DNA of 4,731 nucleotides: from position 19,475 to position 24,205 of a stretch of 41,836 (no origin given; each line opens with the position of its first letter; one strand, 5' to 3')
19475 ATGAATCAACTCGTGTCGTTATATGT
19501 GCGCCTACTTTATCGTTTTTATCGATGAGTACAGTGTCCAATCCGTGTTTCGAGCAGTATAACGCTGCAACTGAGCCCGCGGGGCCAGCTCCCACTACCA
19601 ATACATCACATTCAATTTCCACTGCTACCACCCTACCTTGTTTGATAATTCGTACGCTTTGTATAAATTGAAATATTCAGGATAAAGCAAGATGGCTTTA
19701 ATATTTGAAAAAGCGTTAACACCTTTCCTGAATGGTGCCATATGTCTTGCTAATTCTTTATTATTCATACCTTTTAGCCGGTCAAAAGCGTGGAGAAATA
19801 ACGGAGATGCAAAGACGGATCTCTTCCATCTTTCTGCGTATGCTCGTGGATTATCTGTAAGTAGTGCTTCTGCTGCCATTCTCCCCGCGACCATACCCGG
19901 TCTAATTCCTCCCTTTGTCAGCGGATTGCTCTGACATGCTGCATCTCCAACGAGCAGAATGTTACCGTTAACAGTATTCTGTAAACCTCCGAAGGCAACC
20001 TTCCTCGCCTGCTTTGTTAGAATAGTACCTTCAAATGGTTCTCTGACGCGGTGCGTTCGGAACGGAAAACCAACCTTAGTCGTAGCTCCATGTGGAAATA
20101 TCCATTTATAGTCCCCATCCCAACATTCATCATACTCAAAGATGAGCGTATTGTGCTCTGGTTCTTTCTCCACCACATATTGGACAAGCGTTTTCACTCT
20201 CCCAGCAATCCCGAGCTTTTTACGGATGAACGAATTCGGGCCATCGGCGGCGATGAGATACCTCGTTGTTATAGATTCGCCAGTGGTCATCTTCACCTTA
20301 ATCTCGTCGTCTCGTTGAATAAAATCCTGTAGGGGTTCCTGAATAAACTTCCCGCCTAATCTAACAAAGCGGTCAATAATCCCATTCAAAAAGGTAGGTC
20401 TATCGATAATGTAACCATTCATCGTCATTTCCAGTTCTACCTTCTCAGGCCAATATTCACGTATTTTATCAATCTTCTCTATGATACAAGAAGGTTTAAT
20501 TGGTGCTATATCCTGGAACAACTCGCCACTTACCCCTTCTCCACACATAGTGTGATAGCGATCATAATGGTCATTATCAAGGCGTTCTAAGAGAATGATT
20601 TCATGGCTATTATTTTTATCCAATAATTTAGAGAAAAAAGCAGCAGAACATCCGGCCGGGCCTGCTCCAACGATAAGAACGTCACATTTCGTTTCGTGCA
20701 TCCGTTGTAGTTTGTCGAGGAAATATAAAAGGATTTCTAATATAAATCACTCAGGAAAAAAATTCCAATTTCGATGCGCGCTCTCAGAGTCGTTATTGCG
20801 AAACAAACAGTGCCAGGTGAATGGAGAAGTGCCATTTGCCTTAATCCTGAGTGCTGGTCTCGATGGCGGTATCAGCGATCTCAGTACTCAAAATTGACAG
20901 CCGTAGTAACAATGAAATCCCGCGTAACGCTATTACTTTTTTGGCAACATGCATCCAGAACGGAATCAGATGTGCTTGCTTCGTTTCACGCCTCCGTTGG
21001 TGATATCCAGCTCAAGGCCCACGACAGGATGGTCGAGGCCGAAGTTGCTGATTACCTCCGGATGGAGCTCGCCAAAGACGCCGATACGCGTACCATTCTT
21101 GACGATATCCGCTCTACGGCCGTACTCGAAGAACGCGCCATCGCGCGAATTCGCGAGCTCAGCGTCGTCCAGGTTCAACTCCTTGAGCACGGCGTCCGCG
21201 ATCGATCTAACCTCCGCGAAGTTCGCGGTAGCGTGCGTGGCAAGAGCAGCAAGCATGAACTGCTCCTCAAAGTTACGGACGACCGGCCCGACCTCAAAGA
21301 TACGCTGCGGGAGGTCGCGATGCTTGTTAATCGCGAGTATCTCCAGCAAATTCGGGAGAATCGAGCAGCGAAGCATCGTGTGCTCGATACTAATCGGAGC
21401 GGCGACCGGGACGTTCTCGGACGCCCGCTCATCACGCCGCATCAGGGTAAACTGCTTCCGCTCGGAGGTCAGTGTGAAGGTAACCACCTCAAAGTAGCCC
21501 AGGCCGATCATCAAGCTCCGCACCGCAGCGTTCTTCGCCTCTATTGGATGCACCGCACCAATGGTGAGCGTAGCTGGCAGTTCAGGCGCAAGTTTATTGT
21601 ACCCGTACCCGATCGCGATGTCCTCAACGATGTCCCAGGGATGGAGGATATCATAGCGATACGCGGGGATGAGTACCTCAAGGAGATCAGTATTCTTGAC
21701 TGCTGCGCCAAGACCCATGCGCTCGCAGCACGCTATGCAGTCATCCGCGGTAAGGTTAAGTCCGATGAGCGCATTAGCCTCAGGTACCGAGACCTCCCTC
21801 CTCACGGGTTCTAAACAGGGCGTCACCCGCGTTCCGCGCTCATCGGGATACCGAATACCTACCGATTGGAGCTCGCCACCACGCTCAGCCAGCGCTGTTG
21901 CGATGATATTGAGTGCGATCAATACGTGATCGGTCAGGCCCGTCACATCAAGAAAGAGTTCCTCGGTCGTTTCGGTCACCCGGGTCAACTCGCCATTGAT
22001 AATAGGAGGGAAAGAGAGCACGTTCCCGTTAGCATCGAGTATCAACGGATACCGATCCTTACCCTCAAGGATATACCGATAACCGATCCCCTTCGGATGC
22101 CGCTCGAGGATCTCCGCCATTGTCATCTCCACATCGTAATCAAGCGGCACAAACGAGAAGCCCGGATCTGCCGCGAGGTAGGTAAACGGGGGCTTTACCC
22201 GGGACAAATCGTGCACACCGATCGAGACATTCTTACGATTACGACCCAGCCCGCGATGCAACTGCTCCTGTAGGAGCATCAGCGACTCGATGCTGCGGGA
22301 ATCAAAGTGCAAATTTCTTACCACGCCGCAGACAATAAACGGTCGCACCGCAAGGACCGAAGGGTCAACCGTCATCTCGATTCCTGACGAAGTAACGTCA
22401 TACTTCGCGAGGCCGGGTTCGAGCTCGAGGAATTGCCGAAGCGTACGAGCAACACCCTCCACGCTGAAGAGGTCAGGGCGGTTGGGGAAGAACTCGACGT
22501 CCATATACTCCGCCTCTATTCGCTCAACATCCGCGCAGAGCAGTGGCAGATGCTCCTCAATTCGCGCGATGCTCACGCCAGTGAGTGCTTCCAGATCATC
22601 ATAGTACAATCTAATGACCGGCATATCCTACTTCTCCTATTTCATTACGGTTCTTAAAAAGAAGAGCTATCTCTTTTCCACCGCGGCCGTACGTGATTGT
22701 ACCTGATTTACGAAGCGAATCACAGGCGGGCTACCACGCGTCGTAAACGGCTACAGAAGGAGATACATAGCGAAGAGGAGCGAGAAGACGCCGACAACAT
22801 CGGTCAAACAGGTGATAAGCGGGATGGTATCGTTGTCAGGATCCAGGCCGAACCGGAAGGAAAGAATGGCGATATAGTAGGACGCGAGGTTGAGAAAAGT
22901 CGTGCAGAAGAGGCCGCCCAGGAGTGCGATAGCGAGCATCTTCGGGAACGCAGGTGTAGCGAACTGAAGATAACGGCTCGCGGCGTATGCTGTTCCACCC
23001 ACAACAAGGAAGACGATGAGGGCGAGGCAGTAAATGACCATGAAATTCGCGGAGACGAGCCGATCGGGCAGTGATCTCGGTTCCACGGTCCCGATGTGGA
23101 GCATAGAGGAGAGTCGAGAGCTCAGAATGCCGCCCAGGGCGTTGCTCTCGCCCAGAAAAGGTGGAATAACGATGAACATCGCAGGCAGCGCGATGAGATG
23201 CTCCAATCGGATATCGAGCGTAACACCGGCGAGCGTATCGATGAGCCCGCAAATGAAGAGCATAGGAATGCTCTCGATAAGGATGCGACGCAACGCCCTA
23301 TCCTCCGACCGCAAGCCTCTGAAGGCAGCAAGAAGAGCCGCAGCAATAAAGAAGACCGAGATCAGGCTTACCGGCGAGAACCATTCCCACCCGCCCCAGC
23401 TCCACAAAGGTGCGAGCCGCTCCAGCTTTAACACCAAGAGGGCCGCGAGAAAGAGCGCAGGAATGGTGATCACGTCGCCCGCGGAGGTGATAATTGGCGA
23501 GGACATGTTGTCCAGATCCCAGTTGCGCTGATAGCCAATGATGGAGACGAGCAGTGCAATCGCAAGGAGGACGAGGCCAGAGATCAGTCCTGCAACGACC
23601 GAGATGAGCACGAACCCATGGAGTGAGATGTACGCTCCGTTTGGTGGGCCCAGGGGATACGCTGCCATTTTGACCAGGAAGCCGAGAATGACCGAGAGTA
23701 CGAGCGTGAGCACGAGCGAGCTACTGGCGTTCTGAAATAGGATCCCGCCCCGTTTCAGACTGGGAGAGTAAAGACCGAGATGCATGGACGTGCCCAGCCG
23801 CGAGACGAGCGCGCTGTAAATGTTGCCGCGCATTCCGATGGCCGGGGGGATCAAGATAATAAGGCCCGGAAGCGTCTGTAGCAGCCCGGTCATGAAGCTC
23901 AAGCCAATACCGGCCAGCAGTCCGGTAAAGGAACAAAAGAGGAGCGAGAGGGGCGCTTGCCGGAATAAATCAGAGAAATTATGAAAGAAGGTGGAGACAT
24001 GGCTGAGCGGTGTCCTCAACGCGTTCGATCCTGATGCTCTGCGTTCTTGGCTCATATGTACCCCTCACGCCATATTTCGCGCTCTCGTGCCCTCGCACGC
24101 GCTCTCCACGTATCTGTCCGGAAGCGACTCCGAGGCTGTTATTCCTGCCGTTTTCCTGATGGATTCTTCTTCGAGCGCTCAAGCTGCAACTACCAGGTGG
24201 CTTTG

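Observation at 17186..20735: Low-GC operon: paired GGR-like flavoproteins (one diverged), a novel Cys-rich Fe-S protein and a ferredoxin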

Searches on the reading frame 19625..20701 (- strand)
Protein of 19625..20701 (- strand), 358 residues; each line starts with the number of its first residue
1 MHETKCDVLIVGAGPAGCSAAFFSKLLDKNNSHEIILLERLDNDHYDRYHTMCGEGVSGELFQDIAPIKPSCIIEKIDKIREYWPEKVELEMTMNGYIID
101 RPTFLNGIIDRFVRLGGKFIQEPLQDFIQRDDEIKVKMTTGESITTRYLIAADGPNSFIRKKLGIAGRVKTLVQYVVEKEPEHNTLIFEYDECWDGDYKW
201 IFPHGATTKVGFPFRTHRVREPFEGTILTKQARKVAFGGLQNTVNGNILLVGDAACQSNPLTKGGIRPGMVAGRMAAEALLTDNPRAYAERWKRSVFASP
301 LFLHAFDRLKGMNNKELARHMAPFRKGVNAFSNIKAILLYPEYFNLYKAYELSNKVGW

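Call 3: search_protein_families(library=pfam, proteins=[window:19625-20701:-], max_evalue=0.01)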
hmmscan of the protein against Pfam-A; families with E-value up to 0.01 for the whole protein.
window:19625-20701:- (358 aa): 3 families
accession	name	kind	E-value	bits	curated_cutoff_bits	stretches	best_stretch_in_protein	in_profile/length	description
PF01494.25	FAD_binding_3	-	2.3e-10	40.7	22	1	135-166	134-170/349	FAD binding domain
PF01266.30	DAO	-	2.9e-08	34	27.9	1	74-211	119-268/353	FAD dependent oxidoreductase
PF07992.20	Pyr_redox_2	-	0.00053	19.9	26.1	1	7-43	2-34/291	Pyridine nucleotide-disulphide oxidoreductase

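Call 4: search_protein_families(library=ncbifam, proteins=[window:19625-20701:-], max_evalue=0.01)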
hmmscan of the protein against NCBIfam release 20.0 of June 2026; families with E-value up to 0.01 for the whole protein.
window:19625-20701:- (358 aa): 51 families (the best 25 are shown)
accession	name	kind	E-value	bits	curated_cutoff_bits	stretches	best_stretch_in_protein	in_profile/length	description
TIGR02032.1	GG-red-SF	subfamily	4.4e-38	131.7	158.8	1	7-279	2-296/297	geranylgeranyl reductase family protein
TIGR02023.1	BchP-ChlP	subfamily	9.2e-18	64.4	343.3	1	7-282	2-300/388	geranylgeranyl diphosphate reductase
NF041080.1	DGGGPL_reductase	equivalog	5.3e-17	61.8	580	1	6-281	2-312/447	digeranylgeranylglycerophospholipid reductase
NF006593.0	PRK09126.1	equivalog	2.8e-11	42.9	420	1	124-176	135-187/393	5-demethoxyubiquinol-8 5-hydroxylase UbiM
NF045655.1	MkRedMenJ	equivalog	3.6e-11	42.6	700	1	231-283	265-318/406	menaquinone reductase MenJ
NF041160.1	DGGPL_Thplmales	equivalog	5e-11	42.1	780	2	5-213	3-225/396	digeranylgeranylglycerophospholipid reductase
NF038171.1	maturase_LodB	equivalog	1e-10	41.3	400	1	7-167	1-171/361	lysine-epsilon-oxidase maturase LodB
TIGR01988.1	Ubi-OHases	subfamily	1.7e-10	40.3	224.65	1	7-175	1-183/387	ubiquinone biosynthesis hydroxylase, UbiH/UbiF/VisC/COQ6 family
NF004832.0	PRK06184.1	subfamily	3.1e-10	39.4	476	1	121-168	132-182/506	hypothetical protein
NF008519.0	PRK11445.1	equivalog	3.9e-10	39.5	303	1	125-227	124-231/355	FAD-binding protein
NF005691.0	PRK07494.1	equivalog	2e-09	36.5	459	1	96-175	106-186/404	UbiH/UbiF family hydroxylase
NF004780.0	PRK06126.1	subfamily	3.1e-09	35.7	445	1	124-176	151-208/552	hypothetical protein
NF049967.1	QhpG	equivalog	4.6e-08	32.4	240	1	8-194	1-179/423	flavin-dependent monooxygenase QhpG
NF005788.0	PRK07608.1-3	equivalog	6.2e-08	31.8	478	1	125-171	134-180/388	UbiH/UbiF family hydroxylase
NF004829.0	PRK06183.1-3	subfamily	1.3e-07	30.8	390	0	2-41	5-40/520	bifunctional 3-(3-hydroxy-phenyl)propionate/3-hydroxycinnamic acid hydroxylase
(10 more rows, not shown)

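Call 24: search_solved_structures(query=window:19625-20701:-, show_alignments=2, max_evalue=0.001)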
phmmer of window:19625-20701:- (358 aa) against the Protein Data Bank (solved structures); distinct sequences matched with E-value up to 0.001: 9.
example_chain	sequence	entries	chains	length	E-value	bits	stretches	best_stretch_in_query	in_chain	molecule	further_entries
3oz2_A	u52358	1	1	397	2.3e-06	30.1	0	6-212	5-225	Digeranylgeranylglycerophospholipid reductase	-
4opl_A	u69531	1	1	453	4.1e-05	25.9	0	1-109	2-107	Conserved Archaeal protein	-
4opt_A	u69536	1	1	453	4.1e-05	25.9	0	1-109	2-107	Conserved Archaeal protein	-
3atq_A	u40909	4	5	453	5.7e-05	25.5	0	1-109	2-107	Conserved Archaeal protein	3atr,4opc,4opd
4opg_A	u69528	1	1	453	5.7e-05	25.5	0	1-109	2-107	Conserved Archaeal protein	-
4opu_A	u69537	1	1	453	7.4e-05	25.1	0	1-109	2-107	Conserved Archaeal protein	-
4opi_A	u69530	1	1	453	0.0001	24.6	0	1-108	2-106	Conserved Archaeal protein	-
8zop_A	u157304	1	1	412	0.00047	22.4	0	5-56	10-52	Halogenase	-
5vqb_A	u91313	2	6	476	0.00085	21.6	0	82-167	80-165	Rifampin monooxygenase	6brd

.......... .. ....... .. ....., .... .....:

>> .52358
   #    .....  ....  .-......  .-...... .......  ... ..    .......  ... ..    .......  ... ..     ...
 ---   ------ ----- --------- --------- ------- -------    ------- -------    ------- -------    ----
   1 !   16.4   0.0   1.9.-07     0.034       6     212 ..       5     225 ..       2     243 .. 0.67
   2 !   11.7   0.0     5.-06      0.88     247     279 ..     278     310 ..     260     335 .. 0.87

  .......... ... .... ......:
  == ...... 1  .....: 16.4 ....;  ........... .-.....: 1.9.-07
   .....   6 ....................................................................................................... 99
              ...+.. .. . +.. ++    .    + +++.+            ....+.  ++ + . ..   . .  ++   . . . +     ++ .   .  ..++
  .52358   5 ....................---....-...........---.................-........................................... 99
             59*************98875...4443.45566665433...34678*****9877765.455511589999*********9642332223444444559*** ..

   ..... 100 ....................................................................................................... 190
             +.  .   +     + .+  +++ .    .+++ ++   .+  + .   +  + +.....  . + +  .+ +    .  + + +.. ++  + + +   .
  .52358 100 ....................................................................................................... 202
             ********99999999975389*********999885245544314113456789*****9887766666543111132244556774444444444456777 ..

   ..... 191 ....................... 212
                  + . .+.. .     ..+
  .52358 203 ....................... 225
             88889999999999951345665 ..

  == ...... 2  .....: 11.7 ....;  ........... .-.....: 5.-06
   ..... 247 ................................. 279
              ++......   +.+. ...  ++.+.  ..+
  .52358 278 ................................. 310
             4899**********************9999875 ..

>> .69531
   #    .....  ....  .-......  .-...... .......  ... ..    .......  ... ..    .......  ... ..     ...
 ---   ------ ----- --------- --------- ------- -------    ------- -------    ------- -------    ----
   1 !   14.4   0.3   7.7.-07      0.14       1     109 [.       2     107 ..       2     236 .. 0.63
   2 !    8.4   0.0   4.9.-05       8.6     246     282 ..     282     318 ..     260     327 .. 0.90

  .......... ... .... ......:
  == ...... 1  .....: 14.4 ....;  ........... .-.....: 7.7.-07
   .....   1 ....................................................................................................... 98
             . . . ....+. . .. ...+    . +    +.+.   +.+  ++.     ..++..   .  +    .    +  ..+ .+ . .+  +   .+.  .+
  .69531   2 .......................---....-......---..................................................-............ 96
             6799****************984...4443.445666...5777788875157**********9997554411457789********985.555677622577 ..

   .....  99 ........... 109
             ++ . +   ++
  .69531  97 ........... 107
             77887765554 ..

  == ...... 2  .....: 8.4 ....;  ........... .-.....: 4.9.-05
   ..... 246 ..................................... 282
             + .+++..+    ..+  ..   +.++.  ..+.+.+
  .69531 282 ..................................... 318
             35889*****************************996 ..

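Call 91: search_protein_families(library=padloc, proteins=[window:19625-20701:-], max_evalue=0.01)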
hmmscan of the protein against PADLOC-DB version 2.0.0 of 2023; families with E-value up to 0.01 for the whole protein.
window:19625-20701:- (358 aa): 0 families

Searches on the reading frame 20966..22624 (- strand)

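Call 33: search_protein_families(library=pfam, proteins=[window:20966-22624:-], max_evalue=0.00001)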
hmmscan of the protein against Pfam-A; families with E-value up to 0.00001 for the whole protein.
window:20966-22624:- (552 aa): 3 families
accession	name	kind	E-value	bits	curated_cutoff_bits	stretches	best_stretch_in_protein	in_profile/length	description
PF17759.6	tRNA_synthFbeta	-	1.6e-42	145.9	22.4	1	350-541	6-214/214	Phenylalanyl tRNA synthetase beta chain CLM domain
PF03484.21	B5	-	9.1e-21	74.3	28.6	1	277-342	2-67/67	tRNA synthetase B5 domain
PF03483.22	B3_4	-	7e-07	29.5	29.3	1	133-232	51-129/174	B3/4 domain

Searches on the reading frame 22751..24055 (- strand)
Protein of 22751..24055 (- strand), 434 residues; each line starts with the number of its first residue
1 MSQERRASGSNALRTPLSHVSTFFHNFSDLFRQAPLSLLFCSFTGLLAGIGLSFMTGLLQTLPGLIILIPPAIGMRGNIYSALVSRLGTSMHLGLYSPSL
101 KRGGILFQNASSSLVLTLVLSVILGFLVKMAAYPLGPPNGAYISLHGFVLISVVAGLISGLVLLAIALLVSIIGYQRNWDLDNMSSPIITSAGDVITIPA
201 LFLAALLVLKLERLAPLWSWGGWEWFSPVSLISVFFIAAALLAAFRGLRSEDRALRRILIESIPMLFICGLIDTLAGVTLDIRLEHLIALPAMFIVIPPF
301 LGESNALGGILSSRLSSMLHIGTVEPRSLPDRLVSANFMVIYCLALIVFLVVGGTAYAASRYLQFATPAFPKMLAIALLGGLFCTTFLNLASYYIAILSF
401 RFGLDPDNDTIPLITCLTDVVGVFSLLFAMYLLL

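Call 33: search_protein_families(library=pfam, proteins=[window:22751-24055:-], max_evalue=0.00001)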
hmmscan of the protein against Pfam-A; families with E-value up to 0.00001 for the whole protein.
window:22751-24055:- (434 aa): 1 family
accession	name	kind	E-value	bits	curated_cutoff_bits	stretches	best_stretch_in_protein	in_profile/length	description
PF01769.21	MgtE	-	5.1e-38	130.6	27.6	2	297-428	1-124/125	Divalent cation transporter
